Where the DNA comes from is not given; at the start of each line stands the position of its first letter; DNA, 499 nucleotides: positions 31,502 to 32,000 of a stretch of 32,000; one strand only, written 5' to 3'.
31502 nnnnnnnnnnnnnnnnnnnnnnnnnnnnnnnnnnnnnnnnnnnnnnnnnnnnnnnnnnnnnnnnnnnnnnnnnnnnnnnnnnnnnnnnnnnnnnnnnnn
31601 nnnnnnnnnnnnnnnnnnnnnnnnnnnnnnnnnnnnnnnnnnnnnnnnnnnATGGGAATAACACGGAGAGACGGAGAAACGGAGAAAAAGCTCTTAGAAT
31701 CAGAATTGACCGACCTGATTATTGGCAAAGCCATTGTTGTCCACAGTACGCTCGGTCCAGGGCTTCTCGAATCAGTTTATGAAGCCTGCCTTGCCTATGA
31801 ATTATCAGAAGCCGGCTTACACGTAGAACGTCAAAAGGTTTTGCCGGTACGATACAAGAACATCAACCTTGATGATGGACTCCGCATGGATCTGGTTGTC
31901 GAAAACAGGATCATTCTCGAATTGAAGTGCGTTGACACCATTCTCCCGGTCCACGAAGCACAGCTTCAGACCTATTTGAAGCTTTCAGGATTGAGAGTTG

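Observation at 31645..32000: Left arm of the hairpin element is the 5' coding end of a low-GC GxxExxY nuclease-like gene that starts 4 nt after the mutase stop codon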

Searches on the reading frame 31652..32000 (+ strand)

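Call 4: search_protein_families(library=pfam, proteins=[window:31652-32000:+], max_evalue=0.01)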
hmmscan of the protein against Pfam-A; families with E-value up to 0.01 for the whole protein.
window:31652-32000:+ (116 aa): 1 family
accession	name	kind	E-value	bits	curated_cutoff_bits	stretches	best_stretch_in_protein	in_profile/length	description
PF13366.12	PDDEXK_3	-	3e-36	124.8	22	1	18-116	2-100/117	PD-(D/E)XK nuclease superfamily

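Call 5: search_protein_families(library=ncbifam, proteins=[window:31652-32000:+], max_evalue=0.01)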
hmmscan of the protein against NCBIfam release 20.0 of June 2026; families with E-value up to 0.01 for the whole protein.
window:31652-32000:+ (116 aa): 2 families
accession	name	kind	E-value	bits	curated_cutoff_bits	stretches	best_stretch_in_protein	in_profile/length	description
TIGR04256.1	GxxExxY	subfamily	3.7e-37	127.2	35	1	18-115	1-98/116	GxxExxY protein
TIGR03257.1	met_CoM_red_bet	equivalog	0.0092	15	516.25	1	27-85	198-255/433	coenzyme-B sulfoethylthiotransferase subunit beta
